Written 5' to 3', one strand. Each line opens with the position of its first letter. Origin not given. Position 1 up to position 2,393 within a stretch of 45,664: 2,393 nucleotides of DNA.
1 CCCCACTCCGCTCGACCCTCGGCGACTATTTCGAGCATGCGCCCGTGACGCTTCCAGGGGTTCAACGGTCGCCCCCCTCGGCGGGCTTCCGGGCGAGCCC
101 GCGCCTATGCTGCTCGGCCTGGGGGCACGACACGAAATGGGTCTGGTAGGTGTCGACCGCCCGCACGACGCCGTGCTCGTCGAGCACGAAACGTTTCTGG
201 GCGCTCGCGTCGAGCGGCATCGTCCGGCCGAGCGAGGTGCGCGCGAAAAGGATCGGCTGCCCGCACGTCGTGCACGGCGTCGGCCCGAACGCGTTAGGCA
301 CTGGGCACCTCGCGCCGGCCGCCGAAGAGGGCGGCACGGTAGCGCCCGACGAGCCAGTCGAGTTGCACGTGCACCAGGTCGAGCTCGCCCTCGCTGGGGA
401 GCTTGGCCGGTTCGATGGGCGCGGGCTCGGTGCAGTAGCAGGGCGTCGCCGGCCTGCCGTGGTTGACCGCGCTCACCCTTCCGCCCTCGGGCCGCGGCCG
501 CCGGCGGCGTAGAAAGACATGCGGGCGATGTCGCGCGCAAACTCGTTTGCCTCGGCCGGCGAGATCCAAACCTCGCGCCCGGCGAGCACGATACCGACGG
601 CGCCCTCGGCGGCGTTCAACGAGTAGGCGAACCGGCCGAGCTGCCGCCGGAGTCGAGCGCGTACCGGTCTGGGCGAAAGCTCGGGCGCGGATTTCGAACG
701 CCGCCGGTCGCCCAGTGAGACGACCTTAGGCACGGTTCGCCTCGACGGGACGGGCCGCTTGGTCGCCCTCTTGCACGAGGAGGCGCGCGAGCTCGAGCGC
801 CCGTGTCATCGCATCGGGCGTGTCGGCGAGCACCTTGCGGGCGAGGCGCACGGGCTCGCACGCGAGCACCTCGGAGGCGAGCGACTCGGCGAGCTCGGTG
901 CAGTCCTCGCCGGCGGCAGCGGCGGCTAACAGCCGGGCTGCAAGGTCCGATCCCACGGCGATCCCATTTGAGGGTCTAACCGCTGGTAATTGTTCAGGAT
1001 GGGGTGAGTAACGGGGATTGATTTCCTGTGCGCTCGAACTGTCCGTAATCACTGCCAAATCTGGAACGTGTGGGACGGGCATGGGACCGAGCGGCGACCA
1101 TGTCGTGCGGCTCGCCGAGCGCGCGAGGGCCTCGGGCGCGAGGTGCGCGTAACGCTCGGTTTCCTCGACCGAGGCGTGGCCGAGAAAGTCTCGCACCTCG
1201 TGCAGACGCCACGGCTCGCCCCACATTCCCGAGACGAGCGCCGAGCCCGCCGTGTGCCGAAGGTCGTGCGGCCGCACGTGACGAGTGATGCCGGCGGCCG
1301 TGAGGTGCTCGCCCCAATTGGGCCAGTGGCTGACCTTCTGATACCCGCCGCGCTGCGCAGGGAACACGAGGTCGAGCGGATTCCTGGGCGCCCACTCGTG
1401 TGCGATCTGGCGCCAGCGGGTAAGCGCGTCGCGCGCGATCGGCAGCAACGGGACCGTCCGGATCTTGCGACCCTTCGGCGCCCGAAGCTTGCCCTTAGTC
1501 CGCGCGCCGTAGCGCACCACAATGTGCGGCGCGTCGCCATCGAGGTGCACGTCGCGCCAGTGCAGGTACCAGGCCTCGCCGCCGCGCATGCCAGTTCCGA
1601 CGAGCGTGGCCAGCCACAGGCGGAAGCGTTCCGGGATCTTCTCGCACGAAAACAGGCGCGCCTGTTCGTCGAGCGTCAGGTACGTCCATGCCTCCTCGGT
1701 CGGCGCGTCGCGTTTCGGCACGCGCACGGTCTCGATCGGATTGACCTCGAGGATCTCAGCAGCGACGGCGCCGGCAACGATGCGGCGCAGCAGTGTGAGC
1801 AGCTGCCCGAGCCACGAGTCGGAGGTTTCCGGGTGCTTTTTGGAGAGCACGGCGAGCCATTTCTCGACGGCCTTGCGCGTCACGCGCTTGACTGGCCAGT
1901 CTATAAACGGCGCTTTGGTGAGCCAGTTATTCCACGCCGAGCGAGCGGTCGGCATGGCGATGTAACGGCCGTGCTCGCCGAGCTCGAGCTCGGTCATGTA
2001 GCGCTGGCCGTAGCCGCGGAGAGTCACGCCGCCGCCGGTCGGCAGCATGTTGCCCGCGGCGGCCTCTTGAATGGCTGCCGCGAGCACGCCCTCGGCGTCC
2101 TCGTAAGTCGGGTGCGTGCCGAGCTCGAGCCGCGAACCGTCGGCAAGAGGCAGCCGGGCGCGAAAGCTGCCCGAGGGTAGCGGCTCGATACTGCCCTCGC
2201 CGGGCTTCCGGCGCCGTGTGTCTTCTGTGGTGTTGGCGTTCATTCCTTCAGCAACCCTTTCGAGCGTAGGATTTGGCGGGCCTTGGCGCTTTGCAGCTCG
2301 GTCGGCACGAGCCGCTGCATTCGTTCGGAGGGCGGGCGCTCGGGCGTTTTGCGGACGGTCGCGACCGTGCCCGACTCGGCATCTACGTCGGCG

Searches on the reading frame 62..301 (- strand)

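Call 32: search_protein_families(library=phrogs, proteins=[window:62-301:-], max_evalue=0.001)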
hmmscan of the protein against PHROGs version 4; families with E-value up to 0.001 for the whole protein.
window:62-301:- (79 aa): 1 family
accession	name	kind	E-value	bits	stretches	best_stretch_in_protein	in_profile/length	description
phrog_5984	-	unknown function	3.4e-12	47.9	1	9-36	9-36/90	-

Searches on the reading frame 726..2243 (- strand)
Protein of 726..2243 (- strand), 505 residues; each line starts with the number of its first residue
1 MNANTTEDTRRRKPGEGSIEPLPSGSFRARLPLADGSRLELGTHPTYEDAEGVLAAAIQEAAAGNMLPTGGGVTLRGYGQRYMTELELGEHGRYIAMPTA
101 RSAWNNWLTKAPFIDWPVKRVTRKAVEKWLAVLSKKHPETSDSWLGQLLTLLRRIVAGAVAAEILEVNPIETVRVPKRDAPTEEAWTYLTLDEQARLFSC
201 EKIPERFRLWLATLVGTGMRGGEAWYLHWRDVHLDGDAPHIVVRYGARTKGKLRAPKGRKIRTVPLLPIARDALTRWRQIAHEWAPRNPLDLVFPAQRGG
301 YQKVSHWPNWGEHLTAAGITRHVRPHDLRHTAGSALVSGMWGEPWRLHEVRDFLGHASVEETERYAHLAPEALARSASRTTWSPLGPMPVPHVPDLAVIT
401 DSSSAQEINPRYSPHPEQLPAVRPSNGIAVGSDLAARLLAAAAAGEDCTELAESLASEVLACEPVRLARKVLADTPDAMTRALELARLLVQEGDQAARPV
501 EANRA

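Call 9: search_protein_families(library=pfam, proteins=[window:726-2243:-], max_evalue=0.01)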
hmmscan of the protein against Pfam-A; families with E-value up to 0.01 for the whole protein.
window:726-2243:- (505 aa): 1 family
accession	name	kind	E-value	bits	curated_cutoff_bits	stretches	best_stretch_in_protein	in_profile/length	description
PF00589.27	Phage_integrase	-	3.1e-21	76.3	27.1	1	195-370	9-170/172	Phage integrase family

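Call 24: find_related_loci(query=window:726-2243:-, collection=viral_contigs, flank=8000)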
Query window:726-2243:- (505 aa) in viral_contigs; peptide patterns used: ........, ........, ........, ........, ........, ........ (x = any residue, [..] = any of these).
2 stretches matched a pattern, but none encodes a relative of the query by tblastn (E <= 1e-3).
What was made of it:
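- Tried and rejected: Nothing was found (call 24).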
